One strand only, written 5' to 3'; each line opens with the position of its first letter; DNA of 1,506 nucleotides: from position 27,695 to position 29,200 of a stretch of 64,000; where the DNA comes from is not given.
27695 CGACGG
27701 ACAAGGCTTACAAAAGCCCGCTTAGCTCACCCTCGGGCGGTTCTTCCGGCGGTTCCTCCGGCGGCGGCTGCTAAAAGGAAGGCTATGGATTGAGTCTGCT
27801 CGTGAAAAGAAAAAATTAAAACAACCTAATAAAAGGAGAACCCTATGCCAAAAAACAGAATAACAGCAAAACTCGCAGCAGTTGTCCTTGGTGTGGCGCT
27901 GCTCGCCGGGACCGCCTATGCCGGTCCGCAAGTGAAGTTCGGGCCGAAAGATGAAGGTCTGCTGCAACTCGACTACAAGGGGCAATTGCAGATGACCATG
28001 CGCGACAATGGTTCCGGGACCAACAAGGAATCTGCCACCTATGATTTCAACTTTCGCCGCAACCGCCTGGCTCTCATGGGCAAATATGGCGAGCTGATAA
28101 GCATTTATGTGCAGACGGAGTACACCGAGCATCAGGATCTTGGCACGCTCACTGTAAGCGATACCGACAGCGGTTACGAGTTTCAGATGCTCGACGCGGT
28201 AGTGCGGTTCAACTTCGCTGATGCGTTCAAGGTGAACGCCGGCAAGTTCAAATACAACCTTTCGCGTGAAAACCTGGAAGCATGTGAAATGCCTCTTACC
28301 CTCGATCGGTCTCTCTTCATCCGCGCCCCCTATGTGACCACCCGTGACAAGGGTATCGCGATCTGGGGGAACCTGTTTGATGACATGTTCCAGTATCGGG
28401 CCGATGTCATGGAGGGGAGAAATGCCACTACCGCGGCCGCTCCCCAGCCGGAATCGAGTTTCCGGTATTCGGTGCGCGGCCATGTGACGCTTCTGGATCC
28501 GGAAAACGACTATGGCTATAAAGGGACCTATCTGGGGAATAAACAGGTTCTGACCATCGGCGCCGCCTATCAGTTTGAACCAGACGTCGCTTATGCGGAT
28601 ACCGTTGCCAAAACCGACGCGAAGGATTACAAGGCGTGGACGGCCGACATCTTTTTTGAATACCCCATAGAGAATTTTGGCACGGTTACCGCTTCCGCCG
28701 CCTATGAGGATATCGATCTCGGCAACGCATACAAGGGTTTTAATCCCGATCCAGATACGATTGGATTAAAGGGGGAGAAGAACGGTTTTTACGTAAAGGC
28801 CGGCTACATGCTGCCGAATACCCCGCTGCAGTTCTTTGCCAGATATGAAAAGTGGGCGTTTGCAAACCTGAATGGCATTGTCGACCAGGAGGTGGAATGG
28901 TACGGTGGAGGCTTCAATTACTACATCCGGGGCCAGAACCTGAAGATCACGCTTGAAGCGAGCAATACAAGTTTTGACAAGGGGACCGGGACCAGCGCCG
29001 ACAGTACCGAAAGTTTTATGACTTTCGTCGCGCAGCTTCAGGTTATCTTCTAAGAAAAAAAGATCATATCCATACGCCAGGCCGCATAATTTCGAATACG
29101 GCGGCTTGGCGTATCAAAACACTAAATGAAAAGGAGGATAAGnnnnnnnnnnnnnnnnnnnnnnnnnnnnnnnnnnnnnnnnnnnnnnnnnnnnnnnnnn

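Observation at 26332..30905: ExtHIJK-like operon: rhodanese lipoprotein, porin, small periplasmic protein and pentaheme cytochrome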

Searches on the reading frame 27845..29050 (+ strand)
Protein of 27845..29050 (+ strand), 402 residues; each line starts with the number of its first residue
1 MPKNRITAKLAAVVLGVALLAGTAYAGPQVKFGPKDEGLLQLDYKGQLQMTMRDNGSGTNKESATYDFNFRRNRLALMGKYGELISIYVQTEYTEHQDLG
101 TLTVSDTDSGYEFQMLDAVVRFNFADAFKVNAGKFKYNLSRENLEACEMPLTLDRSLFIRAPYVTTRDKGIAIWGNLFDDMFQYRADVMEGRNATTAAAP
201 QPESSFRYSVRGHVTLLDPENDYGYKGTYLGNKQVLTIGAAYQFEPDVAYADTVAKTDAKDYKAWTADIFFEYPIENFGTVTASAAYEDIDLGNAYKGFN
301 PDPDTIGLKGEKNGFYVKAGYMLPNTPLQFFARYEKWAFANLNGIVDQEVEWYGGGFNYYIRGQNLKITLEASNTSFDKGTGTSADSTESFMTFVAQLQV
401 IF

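Call 6: search_protein_families(library=pfam, proteins=[window:27845-29050:+], max_evalue=0.01)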
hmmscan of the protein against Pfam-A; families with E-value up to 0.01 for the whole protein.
window:27845-29050:+ (402 aa): 1 family
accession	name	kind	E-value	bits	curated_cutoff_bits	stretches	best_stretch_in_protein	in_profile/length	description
PF07396.17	Porin_O_P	-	1.3e-13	51.4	20.9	1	44-401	3-369/370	Phosphate-selective porin O and P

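Call 7: search_protein_families(library=ncbifam, proteins=[window:27845-29050:+], max_evalue=0.01)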
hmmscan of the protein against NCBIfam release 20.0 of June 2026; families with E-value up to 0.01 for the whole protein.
window:27845-29050:+ (402 aa): 1 family
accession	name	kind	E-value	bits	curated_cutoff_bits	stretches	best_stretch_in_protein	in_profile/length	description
NF040900.1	porin_ExtI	equivalog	1e-204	679.9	150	1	5-402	5-403/403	selenite/tellurite reduction operon porin ExtI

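Call 26: search_solved_structures(query=window:27845-29050:+, max_evalue=1)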
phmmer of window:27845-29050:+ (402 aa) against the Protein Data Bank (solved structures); distinct sequences matched with E-value up to 1: 0.

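Call 28: find_homologous_proteins(query=window:27845-29050:+, max_evalue=0.00001)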
Query window:27845-29050:+ (402 aa): 1410 proteins with E <= 0.00001 among 8000 candidates; the best 120 are listed.
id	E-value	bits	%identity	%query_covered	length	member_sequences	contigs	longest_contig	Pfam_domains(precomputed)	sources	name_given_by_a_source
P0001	1.2e-270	915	100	100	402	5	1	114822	PF07396.18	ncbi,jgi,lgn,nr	ncbi:MAG: OprO/OprP family phosphate-selective porin [Syntrophales bacterium]|jgi:hypothetical prote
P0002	7.0e-264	893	97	100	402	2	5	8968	PF07396.18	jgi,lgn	-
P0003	1.0e-238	810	87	100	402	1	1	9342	PF07396.18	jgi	jgi:hypothetical protein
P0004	3.0e-238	809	87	100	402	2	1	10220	PF07396.18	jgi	-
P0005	1.1e-232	790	85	100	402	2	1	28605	PF07396.18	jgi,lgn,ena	-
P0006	2.2e-227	773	84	100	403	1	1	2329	PF07396.18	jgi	jgi:hypothetical protein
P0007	4.4e-220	749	80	100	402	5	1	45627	PF07396.18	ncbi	ncbi:MAG: selenite/tellurite reduction operon porin ExtI [Syntrophales bacterium]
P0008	3.0e-216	736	79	100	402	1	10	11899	PF07396.18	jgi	jgi:hypothetical protein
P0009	3.1e-213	726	76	100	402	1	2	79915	PF07396.18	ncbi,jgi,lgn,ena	-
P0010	6.1e-212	722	77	100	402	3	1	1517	PF07396.18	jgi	-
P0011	7.7e-212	722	77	100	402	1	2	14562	PF07396.18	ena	-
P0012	1.2e-210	718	77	100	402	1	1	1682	PF07396.18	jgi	jgi:hypothetical protein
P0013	9.6e-210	715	77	98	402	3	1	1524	PF07396.18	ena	-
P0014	1.5e-207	708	75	100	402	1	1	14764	PF07396.18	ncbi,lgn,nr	ncbi:MAG: selenite/tellurite reduction operon porin ExtI [Syntrophales bacterium]|nr:selenite/tellur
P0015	8.9e-207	705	75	98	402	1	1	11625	PF07396.18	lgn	-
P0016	1.9e-206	704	75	99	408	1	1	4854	PF07396.18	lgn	-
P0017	9.2e-206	702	76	98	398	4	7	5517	PF07396.18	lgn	-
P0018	2.9e-205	700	75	100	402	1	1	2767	PF07396.18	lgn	-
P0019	3.4e-205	700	75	100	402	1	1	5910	PF07396.18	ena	-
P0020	5.1e-204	696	74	99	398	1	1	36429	PF07396.18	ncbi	-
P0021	1.1e-203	695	73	98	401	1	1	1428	PF07396.18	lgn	-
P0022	1.6e-201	688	73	100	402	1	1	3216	PF07396.18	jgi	jgi:hypothetical protein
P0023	2.6e-201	687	73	99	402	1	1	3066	PF07396.18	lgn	-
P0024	2.7e-200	684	74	98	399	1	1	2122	PF07396.18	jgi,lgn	jgi:hypothetical protein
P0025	3.1e-200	684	73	99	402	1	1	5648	PF07396.18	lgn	-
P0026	6.2e-197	673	73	98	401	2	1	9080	PF07396.18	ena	-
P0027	2.9e-194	664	71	98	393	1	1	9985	PF07396.18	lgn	-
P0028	3.6e-194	664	71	99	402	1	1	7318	PF07396.18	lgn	-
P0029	1.2e-193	662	70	100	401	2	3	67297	PF07396.18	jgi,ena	-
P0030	7.0e-193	659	73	95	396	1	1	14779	PF07396.18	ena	-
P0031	6.7e-192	656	70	98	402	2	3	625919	PF07396.18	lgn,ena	-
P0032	4.4e-191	653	69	99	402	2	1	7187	PF07396.18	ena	-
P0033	6.1e-190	650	70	98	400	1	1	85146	PF07396.18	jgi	-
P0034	1.0e-189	649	68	99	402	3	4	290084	PF07396.18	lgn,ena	-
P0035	1.2e-189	649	70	94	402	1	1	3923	PF07396.18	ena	-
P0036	3.3e-189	647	71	98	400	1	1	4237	PF07396.18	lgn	-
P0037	2.4e-188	644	69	98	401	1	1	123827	PF07396.18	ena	-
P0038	1.6e-187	642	70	100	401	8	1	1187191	PF07396.18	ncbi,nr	ncbi:MAG: porin [Geobacter sp.]|nr:MAG: porin [Geobacter sp.]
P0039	2.3e-187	641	68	100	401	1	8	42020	PF07396.18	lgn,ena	-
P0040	6.6e-187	640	69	99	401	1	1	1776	PF07396.18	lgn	-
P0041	1.5e-186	638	68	100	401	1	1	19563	PF07396.18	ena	-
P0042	2.1e-186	638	72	96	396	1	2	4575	PF07396.18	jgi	-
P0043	1.0e-185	636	68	100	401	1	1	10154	PF07396.18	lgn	-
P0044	1.3e-185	635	68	100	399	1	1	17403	PF07396.18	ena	-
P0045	1.4e-185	635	66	100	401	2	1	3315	PF07396.18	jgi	jgi:hypothetical protein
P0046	1.7e-185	635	68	100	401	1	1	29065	PF07396.18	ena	-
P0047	1.9e-185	635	68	100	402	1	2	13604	PF07396.18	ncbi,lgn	-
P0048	4.0e-185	634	69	98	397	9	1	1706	PF07396.18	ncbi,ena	-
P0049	4.3e-185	634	69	98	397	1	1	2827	PF07396.18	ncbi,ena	-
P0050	4.5e-185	634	69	98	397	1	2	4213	PF07396.18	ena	-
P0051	4.5e-185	634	68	100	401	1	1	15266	PF07396.18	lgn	-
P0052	4.0e-184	631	67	100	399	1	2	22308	PF07396.18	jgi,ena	-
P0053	4.3e-184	630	68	100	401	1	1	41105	PF07396.18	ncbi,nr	ncbi:MAG: porin [Proteobacteria bacterium]|nr:porin [Pseudomonadota bacterium]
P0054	4.9e-184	630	67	98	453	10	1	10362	PF07396.18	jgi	jgi:hypothetical protein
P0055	5.0e-184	630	67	100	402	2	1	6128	PF07396.18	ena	-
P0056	7.1e-184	630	69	98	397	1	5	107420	PF07396.18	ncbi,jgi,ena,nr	ncbi:MAG TPA: porin [Geobacter sp.]|nr:porin [Geobacter sp.]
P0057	7.1e-184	630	68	100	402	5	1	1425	PF07396.18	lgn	-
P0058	7.6e-184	630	69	98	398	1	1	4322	PF07396.18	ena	-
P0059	8.2e-184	630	68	100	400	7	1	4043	PF07396.18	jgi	jgi:hypothetical protein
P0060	8.5e-184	629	69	98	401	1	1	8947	PF07396.18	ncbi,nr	ncbi:MAG: porin [Proteobacteria bacterium]|nr:porin [Pseudomonadota bacterium]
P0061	1.6e-183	629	69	95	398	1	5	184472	PF07396.18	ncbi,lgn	-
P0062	2.1e-183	628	84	81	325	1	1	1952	PF07396.18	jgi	jgi:hypothetical protein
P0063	2.1e-183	628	69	100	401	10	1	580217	PF07396.18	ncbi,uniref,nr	ncbi:selenite/tellurite reduction operon porin ExtI [Geomonas propionica]|uniref:Porin n=1 Tax=Geomo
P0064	2.2e-183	628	66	100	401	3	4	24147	PF07396.18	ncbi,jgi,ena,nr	ncbi:MAG: porin [Geobacteraceae bacterium GWB2_52_12]|nr:MAG: porin [Geobacteraceae bacterium GWB2_5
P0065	3.4e-183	627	68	100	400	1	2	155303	PF07396.18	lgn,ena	-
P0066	3.5e-183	627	69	97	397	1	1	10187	PF07396.18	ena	-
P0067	3.9e-183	627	68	98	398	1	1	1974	PF07396.18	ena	-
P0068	4.0e-183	627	66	100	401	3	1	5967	PF07396.18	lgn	-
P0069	4.1e-183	627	68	98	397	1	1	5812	PF07396.18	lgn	-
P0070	4.5e-183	627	68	98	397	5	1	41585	PF07396.18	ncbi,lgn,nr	ncbi:MAG: selenite/tellurite reduction operon porin ExtI [Desulfuromonadaceae bacterium]|nr:selenite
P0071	4.6e-183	627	68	98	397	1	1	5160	PF07396.18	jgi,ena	-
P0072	4.9e-183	627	69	100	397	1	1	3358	PF07396.18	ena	-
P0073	5.0e-183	627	67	100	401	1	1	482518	PF07396.18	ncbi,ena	-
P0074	5.5e-183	627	69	97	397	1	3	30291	PF07396.18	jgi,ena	-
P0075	6.8e-183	626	68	98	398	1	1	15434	PF07396.18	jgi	-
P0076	7.4e-183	626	68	98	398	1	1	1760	PF07396.18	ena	-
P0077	9.6e-183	626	67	98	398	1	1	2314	PF07396.18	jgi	jgi:hypothetical protein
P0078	1.1e-182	626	67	100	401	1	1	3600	PF07396.18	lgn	-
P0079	1.2e-182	626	67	100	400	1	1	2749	PF07396.18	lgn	-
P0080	1.3e-182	626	68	98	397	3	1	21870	PF07396.18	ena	-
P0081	1.6e-182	625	67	98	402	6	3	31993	PF07396.18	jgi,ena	-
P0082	1.7e-182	625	67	100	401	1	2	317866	PF07396.18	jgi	jgi:hypothetical protein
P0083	1.9e-182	625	66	100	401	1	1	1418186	PF07396.18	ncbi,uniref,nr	ncbi:selenite/tellurite reduction operon porin ExtI [Geomobilimonas luticola]|uniref:Porin n=1 Tax=G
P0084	2.5e-182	625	66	100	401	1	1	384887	PF07396.18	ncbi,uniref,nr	ncbi:selenite/tellurite reduction operon porin ExtI [Geotalea sp. SG265]|uniref:selenite/tellurite r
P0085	3.0e-182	624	66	100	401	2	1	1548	PF07396.18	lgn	-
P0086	3.8e-182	624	68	98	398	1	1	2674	PF07396.18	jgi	-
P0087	4.5e-182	624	66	100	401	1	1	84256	PF13609.13,PF07396.18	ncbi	ncbi:MAG: selenite/tellurite reduction operon porin ExtI [Geobacteraceae bacterium]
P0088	5.1e-182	624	68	100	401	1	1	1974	PF07396.18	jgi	jgi:hypothetical protein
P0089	5.8e-182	623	66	100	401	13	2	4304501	PF07396.18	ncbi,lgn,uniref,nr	ncbi:outer membrane channel, putative [Geotalea daltonii FRC-32]|uniref:Outer membrane channel, puta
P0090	6.0e-182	623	68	100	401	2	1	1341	PF07396.18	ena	-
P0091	6.4e-182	623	68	98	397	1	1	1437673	PF07396.18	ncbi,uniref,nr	ncbi:selenite/tellurite reduction operon porin ExtI [Geomonas edaphica]|uniref:selenite/tellurite re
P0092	7.1e-182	623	66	100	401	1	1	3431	PF07396.18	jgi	-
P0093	8.1e-182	623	66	100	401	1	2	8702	PF07396.18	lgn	-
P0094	8.2e-182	623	68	95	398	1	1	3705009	PF07396.18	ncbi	-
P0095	1.3e-181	622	66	100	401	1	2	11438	PF07396.18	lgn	-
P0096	1.4e-181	622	66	100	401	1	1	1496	PF07396.18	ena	-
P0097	1.6e-181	622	68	94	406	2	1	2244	PF13609.13,PF07396.18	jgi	jgi:hypothetical protein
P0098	1.6e-181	622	68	95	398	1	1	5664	PF07396.18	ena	-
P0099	1.7e-181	622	68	100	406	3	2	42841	PF07396.18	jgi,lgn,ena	-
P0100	2.0e-181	622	68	95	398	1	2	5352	PF07396.18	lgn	-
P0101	2.2e-181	622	69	95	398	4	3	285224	PF07396.18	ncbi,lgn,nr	ncbi:MAG: selenite/tellurite reduction operon porin ExtI [Desulfuromonadaceae bacterium]|nr:selenite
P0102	3.3e-181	621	70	97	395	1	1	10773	PF07396.18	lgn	-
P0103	3.3e-181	621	67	100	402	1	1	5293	PF07396.18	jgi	jgi:hypothetical protein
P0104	3.4e-181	621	69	95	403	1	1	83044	PF13609.13,PF07396.18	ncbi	-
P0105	3.6e-181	621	67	100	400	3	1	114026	PF07396.18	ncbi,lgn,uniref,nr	ncbi:selenite/tellurite reduction operon porin ExtI [Citrifermentans bremense]|uniref:selenite/tellu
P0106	7.3e-181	620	68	98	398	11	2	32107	PF07396.18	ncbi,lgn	-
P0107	1.3e-180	619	68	98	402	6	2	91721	PF13609.13,PF07396.18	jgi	jgi:hypothetical protein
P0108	1.5e-180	619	66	100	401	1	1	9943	PF07396.18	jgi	-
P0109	1.7e-180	619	68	98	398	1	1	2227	PF07396.18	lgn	-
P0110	1.7e-180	619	67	100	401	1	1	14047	PF07396.18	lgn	-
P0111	1.9e-180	618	66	100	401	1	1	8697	PF13609.13,PF07396.18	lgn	-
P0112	2.0e-180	618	67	98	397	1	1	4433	PF07396.18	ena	-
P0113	2.2e-180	618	66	100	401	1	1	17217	PF07396.18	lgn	-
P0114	2.2e-180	618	67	100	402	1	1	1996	PF07396.18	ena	-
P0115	3.0e-180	618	69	95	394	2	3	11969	PF07396.18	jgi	jgi:hypothetical protein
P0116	4.6e-180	617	67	99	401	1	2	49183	PF13609.13,PF07396.18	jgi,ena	-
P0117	6.0e-180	617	65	100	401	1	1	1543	PF07396.18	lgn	-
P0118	7.3e-180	617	67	100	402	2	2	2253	PF07396.18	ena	-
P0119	7.9e-180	616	66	100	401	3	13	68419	PF07396.18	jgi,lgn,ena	-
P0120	8.8e-180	616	68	94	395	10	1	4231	PF07396.18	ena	-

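Call 31: find_related_loci(query=A1, collection=genome_contigs, flank=10000)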
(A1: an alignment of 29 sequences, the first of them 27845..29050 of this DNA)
Query A1 (402 aa) in genome_contigs; peptide patterns used: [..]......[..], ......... (x = any residue, [..] = any of these).
167 stretches matched a pattern; 118 encode a relative of the query (tblastn E <= 1e-3); the best 80 are kept; 80 distinct loci.
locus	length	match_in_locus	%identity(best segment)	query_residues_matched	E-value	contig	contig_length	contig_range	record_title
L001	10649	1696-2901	98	1-402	0e+0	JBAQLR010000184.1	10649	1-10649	MAG: Syntrophales bacterium isolate MFD12068_ilm_asm_bin3 k127_29335, whole genome shotgun sequence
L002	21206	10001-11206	97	1-402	0e+0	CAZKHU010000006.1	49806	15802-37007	MAG TPA_asm: uncultured Syntrophus sp. isolate binchicken_co220_86 genome assembly, contig: NODE_333_length_49806_cov_9.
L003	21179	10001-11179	75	10-402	0e+0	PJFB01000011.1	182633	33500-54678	MAG: Geobacter sp. isolate L1geo L1geo_contig_11, whole genome shotgun sequence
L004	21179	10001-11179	74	10-402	0e+0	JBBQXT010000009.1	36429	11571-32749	MAG: Geobacterales bacterium isolate Co_metawrap_2127 Cmw_2127_k141_3560845_length_36429_cov_10.0000, whole genome shotg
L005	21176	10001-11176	71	10-402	0e+0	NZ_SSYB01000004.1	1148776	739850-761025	Geomonas edaphica strain Red53 contig4, whole genome shotgun sequence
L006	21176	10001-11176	71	10-402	0e+0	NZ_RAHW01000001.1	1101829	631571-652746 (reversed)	Geomonas oryzae strain S43 contig1, whole genome shotgun sequence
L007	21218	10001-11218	67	1-402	0e+0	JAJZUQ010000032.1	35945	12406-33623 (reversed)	MAG: Deltaproteobacteria bacterium isolate SKS4.bin43 NODE_1692_length_35945_cov_2.066922, whole genome shotgun sequence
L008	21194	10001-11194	69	1-402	0e+0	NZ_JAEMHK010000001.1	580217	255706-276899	Geomonas propionica strain Red259 NODE_1_length_580217_cov_206.810287, whole genome shotgun sequence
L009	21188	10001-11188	69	6-402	0e+0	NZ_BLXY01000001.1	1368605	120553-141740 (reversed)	Geomonas paludis strain Red736 sequence01, whole genome shotgun sequence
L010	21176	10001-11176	69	10-402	0e+0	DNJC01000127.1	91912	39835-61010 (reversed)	MAG TPA_asm: Geobacter sp. isolate UBA9964 contig_499, whole genome shotgun sequence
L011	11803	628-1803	68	10-402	0e+0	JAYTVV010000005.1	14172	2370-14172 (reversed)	MAG: Geobacteraceae bacterium isolate GFS_5743 GFS_5743_4, whole genome shotgun sequence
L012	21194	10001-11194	68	1-402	0e+0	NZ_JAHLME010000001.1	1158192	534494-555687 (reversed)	Geomonas azotofigens strain Red51 Scaffold1, whole genome shotgun sequence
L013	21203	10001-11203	66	1-402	0e+0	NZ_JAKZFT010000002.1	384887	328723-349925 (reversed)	Geotalea sp. SG265 Scaffold2, whole genome shotgun sequence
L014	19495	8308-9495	69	6-402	0e+0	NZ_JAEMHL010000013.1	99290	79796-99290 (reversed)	Geomonas anaerohicana strain Red421 NODE_13_length_99290_cov_180.334180, whole genome shotgun sequence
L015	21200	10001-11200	67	1-402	0e+0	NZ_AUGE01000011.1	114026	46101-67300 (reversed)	Citrifermentans bremense R1 K419DRAFT_scaffold00009.9_C, whole genome shotgun sequence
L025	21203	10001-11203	67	1-402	0e+0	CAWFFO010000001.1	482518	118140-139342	MAG: uncultured delta proteobacterium isolate MFD02416.bin.2.73 genome assembly, contig: contig_100105, whole genome sho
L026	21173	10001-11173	67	9-402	0e+0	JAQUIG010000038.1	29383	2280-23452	MAG: Desulfuromonadaceae bacterium isolate STCSWMC_55 NODE_3479_length_29383_cov_5.750820_ST_CSWMC, whole genome shotgun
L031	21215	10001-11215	66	1-402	4e-173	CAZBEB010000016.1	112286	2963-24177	MAG TPA_asm: uncultured Geobacter sp. isolate binchicken_co269_196 genome assembly, contig: NODE_175_length_112286_cov_7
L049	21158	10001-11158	60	8-402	5e-159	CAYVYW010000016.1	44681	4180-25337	MAG TPA_asm: uncultured Geobacteraceae bacterium isolate SRP220891_co2_354 genome assembly, contig: NODE_1188_length_446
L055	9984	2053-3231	58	16-402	3e-156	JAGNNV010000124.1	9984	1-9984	MAG: Vicinamibacteria bacterium isolate Go_SlAct_bin_43 Go_SlAct_33666_length_9984_cov_12.321599, whole genome shotgun s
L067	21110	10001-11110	60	26-402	6e-151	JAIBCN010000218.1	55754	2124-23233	MAG: Vicinamibacteria bacterium isolate SSF20 NODE_10300_length_55754_cov_15.719992, whole genome shotgun sequence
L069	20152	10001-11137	61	22-402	2e-148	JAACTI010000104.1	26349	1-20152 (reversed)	MAG: Deltaproteobacteria bacterium isolate CG_2015-17_54_20 CG_2015-17_curated_scaffold_4392, whole genome shotgun seque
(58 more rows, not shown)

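Call 33: predict_structure(alignment_id=A1)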
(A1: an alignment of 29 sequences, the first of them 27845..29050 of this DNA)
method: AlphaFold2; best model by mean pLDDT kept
length: 402 residues; sequences in the alignment: 29
mean_pLDDT: 60.3   pTM: 0.62
mean pLDDT of the five models: 60.3, 55.9, 51.0, 50.0, 49.7
residues with pLDDT >= 90: 2; 70-90: 148; 50-70: 125; < 50: 127
segments of 3 or more residues with pLDDT < 50: 1-10, 15-39, 56-64, 80-83, 93-115, 137-166, 295-310, 383-385
pLDDT, mean of each block of 10 residues (from residue 1): 43 46 29 40 57 50 49 53 54 39 33 52 66 56 29 31 51 75 78 56 72 77 59 81 73 56 79 86 82 48 36 79 86 81 69 85 71 78 57 72 51
secondary structure, 60 per line:
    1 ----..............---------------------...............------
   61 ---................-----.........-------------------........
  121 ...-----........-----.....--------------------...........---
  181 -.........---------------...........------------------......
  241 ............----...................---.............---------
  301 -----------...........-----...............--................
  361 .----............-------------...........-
elements in order: H5-18 E40-54 E64-79 E85-93 E113-123 E129-136 H142-146 E167-177 E182-190 E206-216 E235-252 E257-275 E279-291 E312-322 E328-342 E345-361 E366-377 E391-401
